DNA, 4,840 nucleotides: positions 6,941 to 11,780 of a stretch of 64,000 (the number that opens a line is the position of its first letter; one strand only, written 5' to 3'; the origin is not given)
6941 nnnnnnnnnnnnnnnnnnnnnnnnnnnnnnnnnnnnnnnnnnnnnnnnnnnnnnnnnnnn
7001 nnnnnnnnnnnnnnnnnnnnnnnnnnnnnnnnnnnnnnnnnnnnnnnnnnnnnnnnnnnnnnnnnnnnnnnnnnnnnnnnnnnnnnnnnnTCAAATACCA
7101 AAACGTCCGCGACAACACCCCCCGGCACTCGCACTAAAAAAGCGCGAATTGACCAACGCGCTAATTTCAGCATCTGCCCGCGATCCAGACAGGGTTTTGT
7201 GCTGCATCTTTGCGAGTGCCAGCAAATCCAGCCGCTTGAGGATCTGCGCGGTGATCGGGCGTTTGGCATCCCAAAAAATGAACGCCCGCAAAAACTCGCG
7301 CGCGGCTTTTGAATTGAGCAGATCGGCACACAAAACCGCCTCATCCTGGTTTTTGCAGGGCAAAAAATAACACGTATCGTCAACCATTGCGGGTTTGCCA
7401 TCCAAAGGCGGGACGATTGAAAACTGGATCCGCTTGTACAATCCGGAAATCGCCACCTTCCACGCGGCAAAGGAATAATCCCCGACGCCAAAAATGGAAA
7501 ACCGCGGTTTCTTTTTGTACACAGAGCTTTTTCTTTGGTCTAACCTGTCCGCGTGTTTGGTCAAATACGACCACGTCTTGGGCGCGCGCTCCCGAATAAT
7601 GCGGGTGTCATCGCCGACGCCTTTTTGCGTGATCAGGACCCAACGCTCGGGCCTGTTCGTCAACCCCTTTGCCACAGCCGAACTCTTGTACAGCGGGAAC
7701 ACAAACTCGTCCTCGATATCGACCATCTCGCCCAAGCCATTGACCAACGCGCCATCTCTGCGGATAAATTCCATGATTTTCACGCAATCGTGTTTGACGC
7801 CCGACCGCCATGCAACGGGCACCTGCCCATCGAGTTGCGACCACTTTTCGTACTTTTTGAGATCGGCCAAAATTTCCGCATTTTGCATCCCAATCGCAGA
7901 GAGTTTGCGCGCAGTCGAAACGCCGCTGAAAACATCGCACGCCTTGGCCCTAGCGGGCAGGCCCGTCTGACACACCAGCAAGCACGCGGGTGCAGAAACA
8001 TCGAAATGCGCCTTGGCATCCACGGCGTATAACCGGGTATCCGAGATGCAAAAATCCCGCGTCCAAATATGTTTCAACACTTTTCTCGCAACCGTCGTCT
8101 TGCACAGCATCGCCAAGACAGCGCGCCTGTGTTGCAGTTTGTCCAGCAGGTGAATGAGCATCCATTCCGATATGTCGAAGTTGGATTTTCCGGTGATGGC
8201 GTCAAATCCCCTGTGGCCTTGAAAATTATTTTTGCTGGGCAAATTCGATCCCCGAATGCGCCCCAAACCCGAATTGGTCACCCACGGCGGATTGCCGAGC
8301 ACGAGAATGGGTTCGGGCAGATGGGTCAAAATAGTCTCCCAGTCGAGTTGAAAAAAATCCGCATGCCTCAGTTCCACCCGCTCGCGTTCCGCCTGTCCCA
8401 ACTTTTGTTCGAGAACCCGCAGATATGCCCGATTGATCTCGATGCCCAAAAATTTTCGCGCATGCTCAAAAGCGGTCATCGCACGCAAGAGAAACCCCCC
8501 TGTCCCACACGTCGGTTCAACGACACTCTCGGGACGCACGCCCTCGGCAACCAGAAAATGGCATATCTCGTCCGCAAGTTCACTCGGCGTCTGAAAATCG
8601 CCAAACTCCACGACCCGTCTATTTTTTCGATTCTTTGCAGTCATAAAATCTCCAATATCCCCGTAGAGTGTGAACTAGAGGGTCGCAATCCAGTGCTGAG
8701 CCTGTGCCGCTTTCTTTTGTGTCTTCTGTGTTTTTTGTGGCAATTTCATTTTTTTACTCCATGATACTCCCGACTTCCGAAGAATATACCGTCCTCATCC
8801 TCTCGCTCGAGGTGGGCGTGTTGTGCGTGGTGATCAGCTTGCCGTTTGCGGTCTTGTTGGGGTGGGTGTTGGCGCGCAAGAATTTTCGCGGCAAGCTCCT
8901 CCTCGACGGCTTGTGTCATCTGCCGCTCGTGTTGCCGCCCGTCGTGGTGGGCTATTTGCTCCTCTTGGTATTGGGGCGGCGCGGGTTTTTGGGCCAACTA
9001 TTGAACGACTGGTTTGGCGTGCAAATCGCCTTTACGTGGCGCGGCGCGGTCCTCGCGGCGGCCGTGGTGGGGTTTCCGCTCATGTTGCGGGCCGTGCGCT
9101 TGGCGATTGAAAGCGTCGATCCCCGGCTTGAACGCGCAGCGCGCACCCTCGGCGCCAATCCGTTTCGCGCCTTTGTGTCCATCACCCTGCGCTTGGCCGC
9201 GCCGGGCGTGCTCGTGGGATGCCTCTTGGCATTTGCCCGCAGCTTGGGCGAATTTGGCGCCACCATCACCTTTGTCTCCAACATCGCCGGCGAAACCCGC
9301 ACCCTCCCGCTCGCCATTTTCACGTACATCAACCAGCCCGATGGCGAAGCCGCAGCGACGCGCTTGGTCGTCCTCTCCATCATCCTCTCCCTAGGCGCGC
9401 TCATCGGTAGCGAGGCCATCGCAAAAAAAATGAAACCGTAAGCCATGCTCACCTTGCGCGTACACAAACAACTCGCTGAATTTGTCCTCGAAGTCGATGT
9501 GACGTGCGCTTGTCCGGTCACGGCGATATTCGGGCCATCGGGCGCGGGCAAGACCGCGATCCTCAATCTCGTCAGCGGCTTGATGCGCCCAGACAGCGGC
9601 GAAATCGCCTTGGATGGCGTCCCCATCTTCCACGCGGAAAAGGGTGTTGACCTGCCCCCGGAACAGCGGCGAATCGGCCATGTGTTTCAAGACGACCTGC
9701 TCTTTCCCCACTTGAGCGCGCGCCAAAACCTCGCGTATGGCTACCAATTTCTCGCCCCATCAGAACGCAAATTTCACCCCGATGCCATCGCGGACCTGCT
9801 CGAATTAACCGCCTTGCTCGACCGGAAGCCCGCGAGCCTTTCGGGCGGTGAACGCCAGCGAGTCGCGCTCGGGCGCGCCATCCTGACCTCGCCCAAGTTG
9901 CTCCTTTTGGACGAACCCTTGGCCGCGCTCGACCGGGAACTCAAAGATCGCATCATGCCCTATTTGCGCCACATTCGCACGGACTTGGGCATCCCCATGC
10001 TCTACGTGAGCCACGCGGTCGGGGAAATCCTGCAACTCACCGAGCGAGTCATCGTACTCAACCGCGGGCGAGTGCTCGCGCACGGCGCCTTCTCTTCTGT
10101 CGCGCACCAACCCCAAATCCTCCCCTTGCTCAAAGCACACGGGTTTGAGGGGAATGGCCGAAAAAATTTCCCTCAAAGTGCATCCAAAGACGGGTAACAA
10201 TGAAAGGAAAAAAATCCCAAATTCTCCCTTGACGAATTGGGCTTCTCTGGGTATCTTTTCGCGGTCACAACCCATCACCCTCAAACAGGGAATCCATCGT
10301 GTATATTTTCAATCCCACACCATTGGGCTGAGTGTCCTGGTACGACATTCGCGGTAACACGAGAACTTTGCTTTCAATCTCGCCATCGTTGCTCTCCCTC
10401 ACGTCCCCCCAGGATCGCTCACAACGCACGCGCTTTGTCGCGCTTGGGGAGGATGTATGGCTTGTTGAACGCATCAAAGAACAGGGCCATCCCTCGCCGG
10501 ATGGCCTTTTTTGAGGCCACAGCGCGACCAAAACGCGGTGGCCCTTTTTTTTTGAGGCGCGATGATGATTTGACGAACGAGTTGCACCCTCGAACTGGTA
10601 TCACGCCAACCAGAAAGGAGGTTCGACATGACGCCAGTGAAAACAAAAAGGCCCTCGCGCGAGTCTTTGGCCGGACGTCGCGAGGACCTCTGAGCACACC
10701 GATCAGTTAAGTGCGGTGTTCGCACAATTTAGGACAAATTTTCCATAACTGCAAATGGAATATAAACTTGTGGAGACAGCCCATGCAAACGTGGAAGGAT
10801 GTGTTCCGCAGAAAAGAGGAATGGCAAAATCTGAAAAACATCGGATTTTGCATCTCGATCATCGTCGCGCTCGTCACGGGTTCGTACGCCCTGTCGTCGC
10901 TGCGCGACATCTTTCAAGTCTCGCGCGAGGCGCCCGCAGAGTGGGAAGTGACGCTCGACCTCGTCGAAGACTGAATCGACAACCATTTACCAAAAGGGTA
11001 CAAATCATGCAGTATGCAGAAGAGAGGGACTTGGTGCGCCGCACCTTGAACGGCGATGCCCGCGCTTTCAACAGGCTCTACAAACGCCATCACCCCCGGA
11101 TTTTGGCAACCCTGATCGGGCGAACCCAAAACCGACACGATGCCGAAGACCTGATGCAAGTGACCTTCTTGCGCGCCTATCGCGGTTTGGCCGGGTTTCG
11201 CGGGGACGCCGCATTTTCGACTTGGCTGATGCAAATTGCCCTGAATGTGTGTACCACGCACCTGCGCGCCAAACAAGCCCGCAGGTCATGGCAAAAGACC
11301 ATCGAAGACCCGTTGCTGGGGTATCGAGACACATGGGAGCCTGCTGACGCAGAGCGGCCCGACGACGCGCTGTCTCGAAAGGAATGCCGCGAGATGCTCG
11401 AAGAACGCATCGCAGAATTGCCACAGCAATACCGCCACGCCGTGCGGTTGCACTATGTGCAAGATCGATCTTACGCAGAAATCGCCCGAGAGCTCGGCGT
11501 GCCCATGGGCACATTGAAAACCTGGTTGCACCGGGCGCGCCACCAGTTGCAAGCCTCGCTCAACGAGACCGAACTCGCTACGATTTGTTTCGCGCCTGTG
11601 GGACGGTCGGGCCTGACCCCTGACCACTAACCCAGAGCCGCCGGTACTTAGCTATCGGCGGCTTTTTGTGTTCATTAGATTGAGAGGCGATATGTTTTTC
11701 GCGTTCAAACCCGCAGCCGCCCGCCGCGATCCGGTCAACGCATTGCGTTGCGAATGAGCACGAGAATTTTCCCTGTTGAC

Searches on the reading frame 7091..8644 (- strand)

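Call 61: search_protein_families(library=pfam, proteins=[window:7091-8644:-])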
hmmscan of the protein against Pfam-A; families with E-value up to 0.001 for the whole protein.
window:7091-8644:- (517 aa): 3 families
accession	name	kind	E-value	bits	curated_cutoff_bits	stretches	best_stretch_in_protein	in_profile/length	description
PF02384.22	N6_Mtase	-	1.1e-07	32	20.4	1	13-177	24-182/311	N-6 DNA Methylase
PF13649.12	Methyltransf_25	-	0.00033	21.7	27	1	41-103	1-61/97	Methyltransferase domain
PF13847.12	Methyltransf_31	-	0.00058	20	27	0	40-103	6-71/145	Methyltransferase domain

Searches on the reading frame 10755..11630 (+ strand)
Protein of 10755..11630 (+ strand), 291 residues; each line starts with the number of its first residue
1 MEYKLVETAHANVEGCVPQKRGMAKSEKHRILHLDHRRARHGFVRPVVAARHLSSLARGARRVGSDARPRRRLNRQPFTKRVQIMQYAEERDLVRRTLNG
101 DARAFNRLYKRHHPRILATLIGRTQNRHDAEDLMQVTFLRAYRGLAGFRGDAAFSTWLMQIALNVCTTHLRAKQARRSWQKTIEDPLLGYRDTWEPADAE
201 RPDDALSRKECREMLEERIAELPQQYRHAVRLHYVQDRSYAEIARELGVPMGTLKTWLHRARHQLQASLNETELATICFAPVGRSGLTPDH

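Call 62: search_protein_families(library=pfam, proteins=[window:10755-11630:+])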
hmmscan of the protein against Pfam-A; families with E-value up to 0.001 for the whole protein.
window:10755-11630:+ (291 aa): 7 families
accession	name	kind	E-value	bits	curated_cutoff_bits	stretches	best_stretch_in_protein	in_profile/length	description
PF08281.18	Sigma70_r4_2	-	1e-17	63.9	25.7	1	213-264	2-53/54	Sigma-70, region 4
PF04542.20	Sigma70_r2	-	3.2e-17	62.5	24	1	108-174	1-69/71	Sigma-70 region 2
PF04545.22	Sigma70_r4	-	4.3e-09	36.2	24.1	1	219-266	2-49/50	Sigma-70, region 4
PF01527.26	HTH_Tnp_1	-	0.00013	22.5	24.1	1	224-270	10-56/75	Transposase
PF08822.17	DUF1804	-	0.0004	20.8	29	1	224-263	5-45/164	Protein of unknown function (DUF1804)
PF13384.12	HTH_23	-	0.00047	20.3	24.6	0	228-261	9-41/50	Homeodomain-like domain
PF13518.12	HTH_28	-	0.00064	20.2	25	1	230-264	6-39/52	Helix-turn-helix domain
